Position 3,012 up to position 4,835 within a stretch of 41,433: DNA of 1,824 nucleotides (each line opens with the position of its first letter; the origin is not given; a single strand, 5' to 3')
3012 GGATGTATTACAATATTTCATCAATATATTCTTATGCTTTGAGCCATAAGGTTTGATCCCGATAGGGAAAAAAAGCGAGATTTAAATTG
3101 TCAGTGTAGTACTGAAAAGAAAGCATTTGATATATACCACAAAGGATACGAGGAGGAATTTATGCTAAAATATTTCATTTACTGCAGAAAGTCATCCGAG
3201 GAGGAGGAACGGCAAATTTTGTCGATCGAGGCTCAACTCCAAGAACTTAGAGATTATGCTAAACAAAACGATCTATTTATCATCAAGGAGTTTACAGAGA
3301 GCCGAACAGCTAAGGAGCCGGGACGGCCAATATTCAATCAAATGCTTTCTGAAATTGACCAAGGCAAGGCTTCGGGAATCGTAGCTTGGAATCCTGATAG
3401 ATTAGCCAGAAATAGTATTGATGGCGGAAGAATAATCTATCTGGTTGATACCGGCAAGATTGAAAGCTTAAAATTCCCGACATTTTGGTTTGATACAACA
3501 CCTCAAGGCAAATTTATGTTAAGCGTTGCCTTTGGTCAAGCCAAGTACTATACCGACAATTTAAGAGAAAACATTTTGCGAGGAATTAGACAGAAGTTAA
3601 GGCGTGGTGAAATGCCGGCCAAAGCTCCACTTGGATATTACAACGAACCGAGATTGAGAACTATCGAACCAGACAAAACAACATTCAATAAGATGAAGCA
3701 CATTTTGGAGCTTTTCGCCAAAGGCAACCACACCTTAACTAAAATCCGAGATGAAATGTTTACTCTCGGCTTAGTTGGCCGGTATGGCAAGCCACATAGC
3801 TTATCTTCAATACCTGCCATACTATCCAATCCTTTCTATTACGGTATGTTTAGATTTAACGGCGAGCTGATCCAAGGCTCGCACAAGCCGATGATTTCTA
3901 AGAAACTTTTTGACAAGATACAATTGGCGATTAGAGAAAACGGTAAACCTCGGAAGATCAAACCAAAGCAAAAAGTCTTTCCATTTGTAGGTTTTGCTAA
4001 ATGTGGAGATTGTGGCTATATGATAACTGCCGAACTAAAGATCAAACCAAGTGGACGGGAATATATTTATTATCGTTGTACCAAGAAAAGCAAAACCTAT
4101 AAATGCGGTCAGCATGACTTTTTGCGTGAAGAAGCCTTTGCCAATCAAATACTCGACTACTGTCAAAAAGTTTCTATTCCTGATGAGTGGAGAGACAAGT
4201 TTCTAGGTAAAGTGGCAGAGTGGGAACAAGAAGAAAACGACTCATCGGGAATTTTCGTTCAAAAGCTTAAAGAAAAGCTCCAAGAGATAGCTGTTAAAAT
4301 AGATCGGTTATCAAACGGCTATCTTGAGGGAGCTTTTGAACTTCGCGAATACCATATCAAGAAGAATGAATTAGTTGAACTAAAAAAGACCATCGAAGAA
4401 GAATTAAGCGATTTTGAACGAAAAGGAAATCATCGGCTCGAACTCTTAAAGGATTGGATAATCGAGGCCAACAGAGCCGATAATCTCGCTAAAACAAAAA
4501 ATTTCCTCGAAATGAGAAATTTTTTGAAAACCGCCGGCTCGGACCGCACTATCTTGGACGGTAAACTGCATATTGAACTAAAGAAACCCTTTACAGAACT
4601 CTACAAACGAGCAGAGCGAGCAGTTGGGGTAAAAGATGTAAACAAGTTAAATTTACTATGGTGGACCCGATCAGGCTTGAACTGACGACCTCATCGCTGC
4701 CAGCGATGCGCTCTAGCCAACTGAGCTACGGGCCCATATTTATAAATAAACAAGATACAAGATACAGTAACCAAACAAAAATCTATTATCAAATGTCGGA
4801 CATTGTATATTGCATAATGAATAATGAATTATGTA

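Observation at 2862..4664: Serine recombinase gene bracketed by a 122-bp near-perfect inverted repeat made from its own 3' end: candidate self-inverting cassette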

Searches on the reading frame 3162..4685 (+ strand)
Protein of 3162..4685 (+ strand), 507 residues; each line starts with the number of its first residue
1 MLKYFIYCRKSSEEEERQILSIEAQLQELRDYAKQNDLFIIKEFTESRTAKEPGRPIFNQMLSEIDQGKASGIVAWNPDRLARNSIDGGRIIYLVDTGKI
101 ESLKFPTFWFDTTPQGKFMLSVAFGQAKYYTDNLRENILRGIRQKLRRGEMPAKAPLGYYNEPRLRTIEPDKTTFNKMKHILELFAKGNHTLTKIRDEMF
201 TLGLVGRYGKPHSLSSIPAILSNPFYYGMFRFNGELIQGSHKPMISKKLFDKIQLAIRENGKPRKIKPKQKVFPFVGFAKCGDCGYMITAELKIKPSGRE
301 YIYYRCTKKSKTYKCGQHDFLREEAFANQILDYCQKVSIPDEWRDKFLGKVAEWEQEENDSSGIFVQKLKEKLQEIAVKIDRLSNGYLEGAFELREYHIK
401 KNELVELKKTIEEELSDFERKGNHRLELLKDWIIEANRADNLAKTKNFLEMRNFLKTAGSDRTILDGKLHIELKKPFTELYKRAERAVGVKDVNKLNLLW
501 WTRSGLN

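Call 6: search_protein_families(library=pfam, proteins=[window:3162-4685:+], max_evalue=0.01)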
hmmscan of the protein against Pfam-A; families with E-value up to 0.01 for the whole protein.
window:3162-4685:+ (507 aa): 3 families
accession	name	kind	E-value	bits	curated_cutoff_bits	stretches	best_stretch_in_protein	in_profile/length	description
PF00239.26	Resolvase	-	1.2e-20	74.5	23.3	1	5-150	2-144/145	Resolvase, N terminal domain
PF07508.19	Recombinase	-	1.4e-10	41.8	21.1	1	178-260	7-102/102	Recombinase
PF13408.12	Zn_ribbon_recom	-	3.4e-10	40.6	25.3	1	274-334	1-57/58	Recombinase zinc beta ribbon domain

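Call 8: find_homologous_proteins(query=window:3162-4685:+, max_evalue=1e-20)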
Query window:3162-4685:+ (507 aa): 6265 proteins with E <= 1e-20 among 8000 candidates; the best 120 are listed.
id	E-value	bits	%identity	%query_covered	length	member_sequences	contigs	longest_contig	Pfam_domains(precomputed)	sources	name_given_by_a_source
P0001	4.6e-285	964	83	99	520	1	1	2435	PF07508.20,PF00239.27,PF13408.13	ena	-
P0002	1.7e-278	942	83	99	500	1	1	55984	PF07508.20,PF00239.27,PF13408.13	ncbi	-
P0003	6.9e-278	940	83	100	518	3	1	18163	PF07508.20,PF00239.27,PF13408.13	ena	-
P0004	2.4e-274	929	83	99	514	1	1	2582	PF07508.20,PF00239.27,PF13408.13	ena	-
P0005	5.3e-254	862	75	99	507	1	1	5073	PF07508.20,PF00239.27,PF13408.13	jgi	jgi:DNA invertase Pin-like site-specific DNA recombinase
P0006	2.1e-252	856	75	99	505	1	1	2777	PF07508.20,PF00239.27,PF13408.13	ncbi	-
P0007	4.0e-252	855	75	100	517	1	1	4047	PF07508.20,PF00239.27,PF13408.13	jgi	jgi:site-specific DNA recombinase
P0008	4.5e-251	852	75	100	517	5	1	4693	PF07508.20,PF00239.27,PF13408.13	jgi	jgi:site-specific DNA recombinase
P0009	4.7e-247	839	73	99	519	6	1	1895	PF07508.20,PF00239.27,PF13408.13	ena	-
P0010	1.7e-246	837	73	100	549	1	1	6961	PF07508.20,PF00239.27,PF13408.13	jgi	-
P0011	3.3e-245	833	71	100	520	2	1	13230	PF07508.20,PF00239.27,PF13408.13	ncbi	ncbi:MAG: recombinase family protein, partial [bacterium]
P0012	3.0e-244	829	73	99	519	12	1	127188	PF07508.20,PF00239.27,PF13408.13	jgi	-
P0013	1.5e-243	827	72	99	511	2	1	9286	PF07508.20,PF00239.27,PF13408.13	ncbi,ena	-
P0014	1.6e-243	827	73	99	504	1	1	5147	PF07508.20,PF00239.27,PF13408.13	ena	-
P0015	2.9e-241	820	73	99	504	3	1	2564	PF07508.20,PF00239.27,PF13408.13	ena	-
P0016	1.1e-239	814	72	99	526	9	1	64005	PF07508.20,PF00239.27,PF13408.13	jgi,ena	-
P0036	7.3e-226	769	69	99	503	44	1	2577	PF07508.20,PF00239.27,PF13408.13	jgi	-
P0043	3.2e-224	763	69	99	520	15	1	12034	PF07508.20,PF00239.27,PF13408.13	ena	-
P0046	1.3e-223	761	68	100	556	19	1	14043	PF07508.20,PF00239.27,PF13408.13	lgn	-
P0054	2.8e-222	757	68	99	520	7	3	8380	PF07508.20,PF00239.27,PF13408.13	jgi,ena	-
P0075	2.4e-218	744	66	99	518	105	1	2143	PF07508.20,PF00239.27,PF13408.13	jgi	jgi:DNA invertase Pin-like site-specific DNA recombinase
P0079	5.4e-218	743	66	99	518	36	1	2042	PF07508.20,PF00239.27,PF13408.13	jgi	-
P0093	7.7e-216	736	65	99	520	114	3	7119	PF07508.20,PF00239.27,PF13408.13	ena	-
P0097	4.0e-215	733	64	99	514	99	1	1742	PF07508.20,PF00239.27,PF13408.13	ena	-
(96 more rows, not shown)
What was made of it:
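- Many homologues sit on contigs of 1.7-2.5 kb (call 8).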

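Call 11: find_related_loci(query=A2, collection=genome_contigs, flank=6000)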
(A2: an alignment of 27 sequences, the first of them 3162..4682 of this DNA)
Query A2 (507 aa) in genome_contigs; peptide patterns used: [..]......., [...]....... (x = any residue, [..] = any of these).
600 stretches matched a pattern (row limit reached: there are more); 585 encode a relative of the query (tblastn E <= 1e-3); the best 80 are kept; 80 distinct loci.
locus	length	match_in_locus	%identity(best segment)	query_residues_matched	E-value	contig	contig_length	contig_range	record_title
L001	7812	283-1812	74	1-507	0e+0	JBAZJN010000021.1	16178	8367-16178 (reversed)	MAG: Patescibacteria group bacterium isolate SO_2017_LW4_120 scaffold_7007_c1_LW137-91_2017, whole genome shotgun sequen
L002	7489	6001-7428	75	1-477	0e+0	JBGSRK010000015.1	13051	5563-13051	MAG: Patescibacteria group bacterium isolate JTS-AC356 k141_3070774, whole genome shotgun sequence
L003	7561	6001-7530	71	1-507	0e+0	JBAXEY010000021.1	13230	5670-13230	MAG: bacterium isolate ELA257 MAG257_21, whole genome shotgun sequence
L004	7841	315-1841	70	1-507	0e+0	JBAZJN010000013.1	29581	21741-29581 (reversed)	MAG: Patescibacteria group bacterium isolate SO_2017_LW4_120 scaffold_3375_c1_LW137-91_2017, whole genome shotgun sequen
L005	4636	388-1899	70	1-502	0e+0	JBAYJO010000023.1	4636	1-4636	MAG: Patescibacteria group bacterium isolate SO_2016_GW1_58 scaffold36286_OW334_2016, whole genome shotgun sequence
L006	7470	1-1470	71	15-501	0e+0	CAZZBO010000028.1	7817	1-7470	MAG TPA_asm: uncultured Candidatus Saccharibacteria bacterium isolate binchicken_co27_251 genome assembly, contig: NODE_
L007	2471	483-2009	66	1-507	0e+0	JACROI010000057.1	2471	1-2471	MAG: Candidatus Magasanikbacteria bacterium isolate NC_groundwater_1957_Pr3_S-0.2um_43_6 scaffold_579703, whole genome s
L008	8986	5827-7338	66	1-502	0e+0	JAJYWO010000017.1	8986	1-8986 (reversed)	MAG: bacterium isolate FK3.bin121 NODE_15463_length_8986_cov_1.575121, whole genome shotgun sequence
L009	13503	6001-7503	67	1-502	0e+0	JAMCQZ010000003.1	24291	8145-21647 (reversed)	MAG: Patescibacteria group bacterium isolate FK_Sedi_A_Bin.300 NODE_4455_length_24291_cov_7.27433, whole genome shotgun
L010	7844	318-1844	65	1-507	0e+0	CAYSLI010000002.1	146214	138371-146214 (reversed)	MAG TPA_asm: uncultured Candidatus Saccharibacteria bacterium isolate binchicken_co116_198 genome assembly, contig: NODE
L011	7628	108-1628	64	1-507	0e+0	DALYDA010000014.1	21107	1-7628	MAG TPA_asm: Candidatus Paceibacterota bacterium isolate CTOTU14215 NODE_542_length_21107_cov_5.968982, whole genome sho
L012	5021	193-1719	66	1-507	0e+0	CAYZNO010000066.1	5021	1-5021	MAG TPA_asm: uncultured Gammaproteobacteria bacterium isolate binchicken_co274_53 genome assembly, contig: NODE_39225_le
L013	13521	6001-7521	65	1-507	0e+0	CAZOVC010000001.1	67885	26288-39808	MAG TPA_asm: uncultured Candidatus Saccharibacteria bacterium isolate binchicken_co100_437 genome assembly, contig: NODE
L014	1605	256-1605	72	1-450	0e+0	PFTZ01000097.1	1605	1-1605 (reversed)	MAG: Candidatus Berkelbacteria bacterium CG_4_9_14_3_um_filter_39_23 CG_4_9_14_3_um_filter_150_scaffold_194556_c, whole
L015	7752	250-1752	65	1-502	0e+0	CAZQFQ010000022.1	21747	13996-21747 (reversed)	MAG TPA_asm: uncultured Candidatus Saccharibacteria bacterium isolate binchicken_co3_512 genome assembly, contig: NODE_7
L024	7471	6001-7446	67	1-482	0e+0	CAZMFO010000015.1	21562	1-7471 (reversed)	MAG TPA_asm: uncultured Candidatus Saccharibacteria bacterium isolate binchicken_co16_156 genome assembly, contig: NODE_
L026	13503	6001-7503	63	1-502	0e+0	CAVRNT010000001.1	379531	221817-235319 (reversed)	MAG: uncultured bacterium isolate MFD03726.bin.1.17 genome assembly, contig: contig_42602, whole genome shotgun sequence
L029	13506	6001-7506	64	1-502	0e+0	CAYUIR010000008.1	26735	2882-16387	MAG TPA_asm: uncultured Bdellovibrionales bacterium isolate SRP219642_co6_142 genome assembly, contig: NODE_1345_length_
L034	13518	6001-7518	62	1-507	0e+0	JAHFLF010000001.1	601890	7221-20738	MAG: Candidatus Harrisonbacteria bacterium isolate nzgw427 NODE_3_length_601891_cov_5.610981, whole genome shotgun seque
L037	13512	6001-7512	63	1-502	0e+0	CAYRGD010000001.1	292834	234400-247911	MAG TPA_asm: uncultured Candidatus Saccharibacteria bacterium isolate SRP285395_co2_211 genome assembly, contig: NODE_27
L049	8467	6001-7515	58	1-507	0e+0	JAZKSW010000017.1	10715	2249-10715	MAG: Candidatus Paceibacterota bacterium isolate NA-5cm_bin.13 NODE_2052_length_10715_cov_7.651407, whole genome shotgun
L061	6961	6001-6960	73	1-321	1e-155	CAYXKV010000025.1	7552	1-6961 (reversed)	MAG TPA_asm: uncultured Candidatus Saccharibacteria bacterium isolate binchicken_co274_24 genome assembly, contig: NODE_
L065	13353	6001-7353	51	1-461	1e-149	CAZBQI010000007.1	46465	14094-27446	MAG TPA_asm: uncultured Candidatus Saccharibacteria bacterium isolate binchicken_co105_30 genome assembly, contig: NODE_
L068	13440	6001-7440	50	2-485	6e-149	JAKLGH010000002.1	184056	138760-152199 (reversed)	MAG: Patescibacteria group bacterium isolate RA.bin35 RA.bin35_2, whole genome shotgun sequence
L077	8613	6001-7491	46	2-507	5e-146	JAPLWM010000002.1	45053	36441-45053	MAG: Candidatus Komeilibacteria bacterium isolate LacPavin_0419_WC90_MAG_43_13 LacPavin_0419_WC90_scaffold_241196, whole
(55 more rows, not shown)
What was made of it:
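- Contigs of this family often break at the arms (call 11).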

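Call 21: find_encoding_contigs(protein=window:3162-4685:+, flank=10000, max_places=6)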
Protein window:3162-4685:+ (507 aa): no gene with exactly this product is on record in the collection.
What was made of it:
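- Tried and rejected: Exact look-up of the window's recombinase in public assemblies found nothing (call 21), so the contig's left side could not be extended.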

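Call 25: find_encoding_contigs(protein=P0012, flank=10000, max_places=3)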
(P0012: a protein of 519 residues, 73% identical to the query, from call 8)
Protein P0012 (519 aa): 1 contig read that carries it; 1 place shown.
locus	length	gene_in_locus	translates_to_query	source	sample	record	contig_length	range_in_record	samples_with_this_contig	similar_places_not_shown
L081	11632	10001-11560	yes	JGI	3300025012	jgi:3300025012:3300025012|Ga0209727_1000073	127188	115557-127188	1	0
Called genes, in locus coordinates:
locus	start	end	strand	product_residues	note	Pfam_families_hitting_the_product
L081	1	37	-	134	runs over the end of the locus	-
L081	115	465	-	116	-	PF07883:Cupin_2 (weak)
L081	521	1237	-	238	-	PF00106:adh_short, PF08659:KR, PF13561:adh_short_C2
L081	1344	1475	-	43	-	-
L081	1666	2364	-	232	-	PF03483:B3_4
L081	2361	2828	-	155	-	PF13420:Acetyltransf_4, PF00583:Acetyltransf_1, PF13673:Acetyltransf_10 (weak), PF13508:Acetyltransf_7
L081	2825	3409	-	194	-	PF01928:CYTH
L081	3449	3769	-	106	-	-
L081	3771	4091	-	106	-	-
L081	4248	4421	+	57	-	-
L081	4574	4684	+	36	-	-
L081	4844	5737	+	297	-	PF13814:Replic_Relax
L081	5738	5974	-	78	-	-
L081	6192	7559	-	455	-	-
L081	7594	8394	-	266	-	-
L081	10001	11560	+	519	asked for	PF00239:Resolvase, PF07508:Recombinase, PF13408:Zn_ribbon_recom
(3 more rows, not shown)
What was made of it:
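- Replic_Relax occurs in one cargo (call 25).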

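Call 27: find_encoding_contigs(protein=P0002, flank=10000, max_places=3)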
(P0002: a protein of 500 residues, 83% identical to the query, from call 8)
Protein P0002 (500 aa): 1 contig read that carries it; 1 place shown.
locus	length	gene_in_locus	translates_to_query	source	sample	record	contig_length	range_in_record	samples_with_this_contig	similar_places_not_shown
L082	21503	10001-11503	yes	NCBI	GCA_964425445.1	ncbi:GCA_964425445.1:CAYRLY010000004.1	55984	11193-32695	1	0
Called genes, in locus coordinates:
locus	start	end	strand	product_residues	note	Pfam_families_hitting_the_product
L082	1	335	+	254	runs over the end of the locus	-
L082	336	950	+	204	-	-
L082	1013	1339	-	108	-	PF12599:DUF3768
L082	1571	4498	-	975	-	PF04851:ResIII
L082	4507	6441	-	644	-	PF01555:N6_N4_Mtase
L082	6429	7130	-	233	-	-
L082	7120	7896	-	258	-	-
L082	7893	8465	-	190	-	-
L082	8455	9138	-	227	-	-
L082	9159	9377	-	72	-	PF13560:HTH_31 (weak), PF12844:HTH_19, PF01381:HTH_3, PF13443:HTH_26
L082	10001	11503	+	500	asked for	PF00239:Resolvase, PF07508:Recombinase, PF13408:Zn_ribbon_recom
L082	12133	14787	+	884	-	PF01326:PPDK_N, PF00391:PEP-utilizers, PF02896:PEP-utilizers_C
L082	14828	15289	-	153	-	PF01025:GrpE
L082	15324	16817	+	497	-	PF13567:DUF4131, PF03772:Competence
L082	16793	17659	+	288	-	PF00753:Lactamase_B, PF23023:Anti-Pycsar_Apyc1 (weak), PF12706:Lactamase_B_2 (weak)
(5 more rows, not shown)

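Call 28: find_encoding_contigs(protein=P0003, flank=10000, max_places=3)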
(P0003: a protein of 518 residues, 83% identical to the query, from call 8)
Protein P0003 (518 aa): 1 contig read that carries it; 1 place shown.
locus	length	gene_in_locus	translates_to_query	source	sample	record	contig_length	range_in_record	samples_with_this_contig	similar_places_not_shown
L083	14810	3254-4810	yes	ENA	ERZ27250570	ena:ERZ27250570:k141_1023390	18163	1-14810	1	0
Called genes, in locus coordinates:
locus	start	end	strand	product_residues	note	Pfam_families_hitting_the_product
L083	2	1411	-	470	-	?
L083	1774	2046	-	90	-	-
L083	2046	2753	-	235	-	-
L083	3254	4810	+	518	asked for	PF00239:Resolvase, PF07508:Recombinase, PF13408:Zn_ribbon_recom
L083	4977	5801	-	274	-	PF01558:POR, PF14697:Fer4_21 (faint), PF00037:Fer4 (faint), PF12797:Fer4_2 (faint), PF12837:Fer4_6 (faint), PF13237:Fer4_10 (weak), PF12838:Fer4_7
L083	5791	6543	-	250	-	PF02775:TPP_enzyme_C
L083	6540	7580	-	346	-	PF01855:POR_N, PF02780:Transketolase_C (weak), PF17147:PFOR_II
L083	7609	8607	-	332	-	PF00871:Acetate_kinase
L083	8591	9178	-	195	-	PF06130:PTAC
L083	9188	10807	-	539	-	PF01676:Metalloenzyme, PF06415:iPGM_N, PF01663:Phosphodiest (weak)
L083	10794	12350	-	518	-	PF01676:Metalloenzyme, PF06415:iPGM_N, PF01663:Phosphodiest (weak), PF00884:Sulfatase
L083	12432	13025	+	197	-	PF01300:Sua5_yciO_yrdC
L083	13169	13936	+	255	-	PF04203:Sortase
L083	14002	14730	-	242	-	-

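Call 37: find_related_loci(query=A2, collection=viral_contigs, flank=8000)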
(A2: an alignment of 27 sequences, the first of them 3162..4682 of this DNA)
Query A2 (507 aa) in viral_contigs; peptide patterns used: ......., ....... (x = any residue, [..] = any of these).
94 stretches matched a pattern; 12 encode a relative of the query (tblastn E <= 1e-3); 12 distinct loci.
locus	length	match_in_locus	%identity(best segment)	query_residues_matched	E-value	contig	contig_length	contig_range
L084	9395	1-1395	41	13-487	5e-114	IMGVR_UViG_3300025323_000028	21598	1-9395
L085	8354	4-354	64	2-118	2e-47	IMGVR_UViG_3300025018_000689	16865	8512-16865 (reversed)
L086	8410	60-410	64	2-118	4e-47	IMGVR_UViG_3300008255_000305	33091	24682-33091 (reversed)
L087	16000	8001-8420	27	5-157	8e-9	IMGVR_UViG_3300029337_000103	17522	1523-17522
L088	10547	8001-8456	28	4-167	9e-8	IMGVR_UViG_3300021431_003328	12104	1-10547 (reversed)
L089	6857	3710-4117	23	48-195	2e-7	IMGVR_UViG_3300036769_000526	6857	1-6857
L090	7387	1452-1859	23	48-195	4e-7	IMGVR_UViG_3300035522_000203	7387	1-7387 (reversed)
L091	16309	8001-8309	32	55-168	1e-5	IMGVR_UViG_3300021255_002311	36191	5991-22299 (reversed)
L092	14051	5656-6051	26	24-157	3e-5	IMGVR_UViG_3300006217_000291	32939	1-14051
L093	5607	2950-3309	25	36-157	5e-5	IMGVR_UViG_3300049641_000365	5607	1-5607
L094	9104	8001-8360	25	36-157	5e-5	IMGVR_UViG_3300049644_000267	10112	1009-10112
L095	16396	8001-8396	27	34-172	1e-4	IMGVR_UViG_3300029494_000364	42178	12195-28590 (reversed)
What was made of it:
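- Tried and rejected: The IMG/VR scan gave only 12 weak or partial hits, so these are not typical phages (call 37).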
